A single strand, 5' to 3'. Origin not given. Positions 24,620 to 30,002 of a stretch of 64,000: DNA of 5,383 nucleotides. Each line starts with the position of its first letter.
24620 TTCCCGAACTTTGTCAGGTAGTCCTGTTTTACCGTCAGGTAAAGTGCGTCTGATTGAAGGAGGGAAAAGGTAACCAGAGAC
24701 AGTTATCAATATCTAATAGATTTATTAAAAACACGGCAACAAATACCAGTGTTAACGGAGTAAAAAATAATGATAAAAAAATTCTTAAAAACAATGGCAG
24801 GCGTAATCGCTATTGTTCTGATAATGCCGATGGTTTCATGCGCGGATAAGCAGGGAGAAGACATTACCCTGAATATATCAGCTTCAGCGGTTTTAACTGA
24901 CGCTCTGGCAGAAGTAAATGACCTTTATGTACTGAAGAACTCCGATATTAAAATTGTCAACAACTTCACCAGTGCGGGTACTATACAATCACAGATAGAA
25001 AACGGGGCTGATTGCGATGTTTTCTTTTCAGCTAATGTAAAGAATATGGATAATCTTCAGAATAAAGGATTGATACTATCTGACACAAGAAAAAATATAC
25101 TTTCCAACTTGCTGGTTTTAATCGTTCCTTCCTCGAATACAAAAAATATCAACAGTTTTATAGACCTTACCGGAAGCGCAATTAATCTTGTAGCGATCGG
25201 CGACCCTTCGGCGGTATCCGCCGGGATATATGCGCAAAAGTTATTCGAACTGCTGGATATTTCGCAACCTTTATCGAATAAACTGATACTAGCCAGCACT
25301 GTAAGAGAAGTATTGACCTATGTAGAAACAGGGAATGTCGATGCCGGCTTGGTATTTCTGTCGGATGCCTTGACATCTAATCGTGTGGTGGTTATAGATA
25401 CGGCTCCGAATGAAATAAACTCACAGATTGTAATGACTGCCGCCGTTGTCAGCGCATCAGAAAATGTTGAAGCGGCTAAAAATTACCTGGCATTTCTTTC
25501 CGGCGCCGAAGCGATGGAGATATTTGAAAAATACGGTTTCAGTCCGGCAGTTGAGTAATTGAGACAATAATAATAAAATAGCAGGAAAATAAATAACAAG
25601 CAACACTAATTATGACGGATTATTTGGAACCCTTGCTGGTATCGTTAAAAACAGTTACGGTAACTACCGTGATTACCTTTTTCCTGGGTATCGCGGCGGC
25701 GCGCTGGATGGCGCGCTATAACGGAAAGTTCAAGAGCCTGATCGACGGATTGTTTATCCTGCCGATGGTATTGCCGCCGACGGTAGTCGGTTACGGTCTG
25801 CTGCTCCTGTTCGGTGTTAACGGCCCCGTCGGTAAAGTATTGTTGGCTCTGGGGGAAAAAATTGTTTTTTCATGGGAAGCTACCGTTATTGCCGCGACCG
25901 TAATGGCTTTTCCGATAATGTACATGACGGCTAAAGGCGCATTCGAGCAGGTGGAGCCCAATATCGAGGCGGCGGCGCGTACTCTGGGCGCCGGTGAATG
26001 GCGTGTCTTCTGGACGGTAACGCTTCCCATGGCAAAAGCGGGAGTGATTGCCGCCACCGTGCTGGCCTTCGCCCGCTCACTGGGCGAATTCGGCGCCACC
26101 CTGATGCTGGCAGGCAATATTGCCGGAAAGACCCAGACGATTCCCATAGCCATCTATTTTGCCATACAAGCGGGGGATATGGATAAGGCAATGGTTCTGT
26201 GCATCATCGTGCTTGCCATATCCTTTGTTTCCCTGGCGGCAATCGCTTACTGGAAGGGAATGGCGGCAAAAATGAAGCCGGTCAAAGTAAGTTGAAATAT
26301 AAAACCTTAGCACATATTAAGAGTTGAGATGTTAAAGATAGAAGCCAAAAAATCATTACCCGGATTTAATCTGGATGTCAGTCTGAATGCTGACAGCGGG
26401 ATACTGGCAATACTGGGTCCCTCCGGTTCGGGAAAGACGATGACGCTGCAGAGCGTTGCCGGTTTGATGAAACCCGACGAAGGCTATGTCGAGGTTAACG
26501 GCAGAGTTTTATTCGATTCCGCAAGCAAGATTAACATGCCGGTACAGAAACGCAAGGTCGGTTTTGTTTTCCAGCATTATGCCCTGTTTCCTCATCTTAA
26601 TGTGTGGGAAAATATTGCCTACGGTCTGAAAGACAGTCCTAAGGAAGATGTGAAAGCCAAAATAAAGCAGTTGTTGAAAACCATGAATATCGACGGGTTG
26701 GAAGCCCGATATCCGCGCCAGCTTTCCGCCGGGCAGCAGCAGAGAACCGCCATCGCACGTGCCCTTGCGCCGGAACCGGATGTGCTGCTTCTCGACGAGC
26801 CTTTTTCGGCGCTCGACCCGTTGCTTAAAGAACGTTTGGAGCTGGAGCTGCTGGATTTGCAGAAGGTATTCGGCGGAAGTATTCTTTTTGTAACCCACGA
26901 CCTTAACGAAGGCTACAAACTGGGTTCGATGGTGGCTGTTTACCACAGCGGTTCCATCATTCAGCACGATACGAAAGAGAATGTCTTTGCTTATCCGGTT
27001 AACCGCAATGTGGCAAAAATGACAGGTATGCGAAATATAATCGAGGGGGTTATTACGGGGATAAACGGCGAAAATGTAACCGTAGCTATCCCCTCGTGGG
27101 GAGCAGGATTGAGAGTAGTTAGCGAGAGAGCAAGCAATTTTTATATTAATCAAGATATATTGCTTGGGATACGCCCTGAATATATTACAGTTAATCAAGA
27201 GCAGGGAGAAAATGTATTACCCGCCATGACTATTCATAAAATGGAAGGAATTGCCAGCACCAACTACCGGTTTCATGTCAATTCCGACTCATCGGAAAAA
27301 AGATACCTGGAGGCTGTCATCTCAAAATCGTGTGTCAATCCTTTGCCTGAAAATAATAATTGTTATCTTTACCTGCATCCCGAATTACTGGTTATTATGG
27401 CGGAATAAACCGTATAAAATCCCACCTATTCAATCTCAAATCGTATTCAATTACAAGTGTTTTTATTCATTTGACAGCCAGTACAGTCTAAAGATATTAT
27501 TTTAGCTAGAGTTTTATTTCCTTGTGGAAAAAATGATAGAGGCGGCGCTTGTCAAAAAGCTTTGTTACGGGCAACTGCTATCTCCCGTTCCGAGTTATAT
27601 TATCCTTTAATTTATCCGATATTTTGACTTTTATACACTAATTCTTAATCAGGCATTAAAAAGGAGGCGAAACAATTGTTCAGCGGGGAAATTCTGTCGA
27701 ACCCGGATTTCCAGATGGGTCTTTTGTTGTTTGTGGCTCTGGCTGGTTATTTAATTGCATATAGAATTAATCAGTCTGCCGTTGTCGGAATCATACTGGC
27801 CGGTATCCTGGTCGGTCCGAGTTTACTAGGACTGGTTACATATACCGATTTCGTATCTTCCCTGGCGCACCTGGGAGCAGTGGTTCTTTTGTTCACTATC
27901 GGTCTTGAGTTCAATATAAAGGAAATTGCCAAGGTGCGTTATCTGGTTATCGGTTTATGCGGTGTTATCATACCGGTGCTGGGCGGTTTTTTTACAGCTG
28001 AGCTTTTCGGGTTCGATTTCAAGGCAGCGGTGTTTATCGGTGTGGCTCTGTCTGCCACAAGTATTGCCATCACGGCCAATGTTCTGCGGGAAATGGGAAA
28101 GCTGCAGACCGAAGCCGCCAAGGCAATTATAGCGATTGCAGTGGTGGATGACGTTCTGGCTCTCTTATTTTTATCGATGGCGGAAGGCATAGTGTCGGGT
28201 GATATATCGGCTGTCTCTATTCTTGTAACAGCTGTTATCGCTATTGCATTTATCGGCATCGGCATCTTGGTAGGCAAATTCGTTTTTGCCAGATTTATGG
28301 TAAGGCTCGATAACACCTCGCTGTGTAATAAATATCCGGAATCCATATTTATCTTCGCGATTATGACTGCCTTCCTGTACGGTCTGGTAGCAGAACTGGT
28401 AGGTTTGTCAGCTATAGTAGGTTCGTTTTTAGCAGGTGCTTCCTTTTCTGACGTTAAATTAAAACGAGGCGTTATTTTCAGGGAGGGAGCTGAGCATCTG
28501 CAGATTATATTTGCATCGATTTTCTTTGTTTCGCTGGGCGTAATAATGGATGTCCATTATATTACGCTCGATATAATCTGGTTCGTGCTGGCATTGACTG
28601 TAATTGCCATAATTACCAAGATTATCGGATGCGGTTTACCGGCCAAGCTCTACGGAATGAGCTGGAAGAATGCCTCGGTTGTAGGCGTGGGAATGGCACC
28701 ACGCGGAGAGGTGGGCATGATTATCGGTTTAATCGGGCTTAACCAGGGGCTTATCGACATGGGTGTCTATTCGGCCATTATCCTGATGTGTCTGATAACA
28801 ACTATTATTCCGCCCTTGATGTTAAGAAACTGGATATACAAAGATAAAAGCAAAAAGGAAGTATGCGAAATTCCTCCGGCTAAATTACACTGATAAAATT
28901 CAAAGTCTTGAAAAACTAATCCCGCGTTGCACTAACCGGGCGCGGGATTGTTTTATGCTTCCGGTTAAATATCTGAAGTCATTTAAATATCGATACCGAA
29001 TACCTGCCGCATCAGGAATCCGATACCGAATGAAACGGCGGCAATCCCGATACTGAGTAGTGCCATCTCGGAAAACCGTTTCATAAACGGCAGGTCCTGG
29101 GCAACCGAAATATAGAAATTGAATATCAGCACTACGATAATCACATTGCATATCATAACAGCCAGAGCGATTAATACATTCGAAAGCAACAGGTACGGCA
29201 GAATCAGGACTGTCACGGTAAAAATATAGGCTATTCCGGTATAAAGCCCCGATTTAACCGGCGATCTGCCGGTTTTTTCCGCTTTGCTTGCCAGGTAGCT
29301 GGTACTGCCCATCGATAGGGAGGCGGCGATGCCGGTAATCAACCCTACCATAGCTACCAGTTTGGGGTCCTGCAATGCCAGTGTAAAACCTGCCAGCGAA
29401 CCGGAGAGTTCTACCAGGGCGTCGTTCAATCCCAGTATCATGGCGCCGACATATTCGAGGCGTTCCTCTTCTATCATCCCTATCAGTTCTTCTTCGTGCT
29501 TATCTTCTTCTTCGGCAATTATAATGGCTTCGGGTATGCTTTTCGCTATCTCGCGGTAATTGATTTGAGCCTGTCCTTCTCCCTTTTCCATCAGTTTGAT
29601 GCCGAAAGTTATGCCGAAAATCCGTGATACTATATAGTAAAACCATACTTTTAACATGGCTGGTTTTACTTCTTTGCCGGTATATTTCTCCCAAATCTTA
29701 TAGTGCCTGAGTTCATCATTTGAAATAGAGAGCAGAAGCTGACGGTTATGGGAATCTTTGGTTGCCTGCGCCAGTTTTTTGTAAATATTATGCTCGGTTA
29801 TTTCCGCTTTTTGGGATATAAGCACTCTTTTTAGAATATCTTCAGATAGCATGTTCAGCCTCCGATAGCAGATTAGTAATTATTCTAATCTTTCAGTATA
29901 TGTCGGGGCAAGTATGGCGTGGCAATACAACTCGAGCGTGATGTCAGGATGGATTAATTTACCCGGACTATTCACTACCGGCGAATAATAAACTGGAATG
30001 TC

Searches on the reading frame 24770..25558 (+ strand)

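Call 17: search_protein_families(library=pfam, proteins=[window:24770-25558:+], max_evalue=0.0001)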
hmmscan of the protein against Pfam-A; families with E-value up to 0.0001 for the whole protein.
window:24770-25558:+ (262 aa): 2 families
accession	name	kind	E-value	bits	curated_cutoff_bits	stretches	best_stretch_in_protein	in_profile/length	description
PF13531.11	SBP_bac_11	-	9.6e-50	169.9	25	1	34-257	1-226/227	Bacterial extracellular solute-binding protein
PF01547.30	SBP_bac_1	-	1.4e-13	52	26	1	56-249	20-306/307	Bacterial extracellular solute-binding protein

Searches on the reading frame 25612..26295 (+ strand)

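Call 17: search_protein_families(library=pfam, proteins=[window:25612-26295:+], max_evalue=0.0001)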
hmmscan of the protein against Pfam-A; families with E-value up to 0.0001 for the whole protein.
window:25612-26295:+ (227 aa): 1 family
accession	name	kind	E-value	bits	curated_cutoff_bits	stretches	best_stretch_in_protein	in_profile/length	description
PF00528.27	BPD_transp_1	-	7.4e-21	75.1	26.4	1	26-211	5-173/184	Binding-protein-dependent transport system inner membrane component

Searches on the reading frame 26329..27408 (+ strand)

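Call 18: search_protein_families(library=pfam, proteins=[window:26329-27408:+], max_evalue=0.0001)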
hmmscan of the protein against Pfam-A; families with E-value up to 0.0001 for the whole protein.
window:26329-27408:+ (359 aa): 2 families
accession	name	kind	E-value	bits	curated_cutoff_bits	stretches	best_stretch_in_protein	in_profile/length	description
PF00005.33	ABC_tran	-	8.9e-32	111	25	1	24-159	12-136/137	ABC transporter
PF13304.12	AAA_21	-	6.9e-08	33.3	27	1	115-192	221-300/304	AAA domain, putative AbiEii toxin, Type IV TA system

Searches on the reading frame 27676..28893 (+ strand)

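Call 18: search_protein_families(library=pfam, proteins=[window:27676-28893:+], max_evalue=0.0001)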
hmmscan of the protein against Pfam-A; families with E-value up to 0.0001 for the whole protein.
window:27676-28893:+ (405 aa): 1 family
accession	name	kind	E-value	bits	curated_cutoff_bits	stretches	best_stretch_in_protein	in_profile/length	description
PF00999.27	Na_H_Exchanger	-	6e-62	210.1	26.2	1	19-382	3-373/375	Sodium/hydrogen exchanger, transmembrane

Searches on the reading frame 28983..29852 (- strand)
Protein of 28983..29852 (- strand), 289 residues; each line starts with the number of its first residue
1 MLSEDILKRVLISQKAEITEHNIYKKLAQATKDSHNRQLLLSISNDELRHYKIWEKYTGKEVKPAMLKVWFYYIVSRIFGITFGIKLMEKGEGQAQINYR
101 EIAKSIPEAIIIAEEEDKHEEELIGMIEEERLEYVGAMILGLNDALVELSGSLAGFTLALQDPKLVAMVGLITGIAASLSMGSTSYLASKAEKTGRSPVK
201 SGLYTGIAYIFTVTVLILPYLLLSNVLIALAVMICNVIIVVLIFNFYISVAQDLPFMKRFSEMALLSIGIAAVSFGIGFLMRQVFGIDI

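Call 18: search_protein_families(library=pfam, proteins=[window:28983-29852:-], max_evalue=0.0001)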
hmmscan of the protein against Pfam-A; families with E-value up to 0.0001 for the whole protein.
window:28983-29852:- (289 aa): 1 family
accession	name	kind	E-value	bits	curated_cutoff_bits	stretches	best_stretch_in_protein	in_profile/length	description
PF01988.24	VIT1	-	7.8e-14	52.4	28.1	2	136-193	2-60/214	VIT family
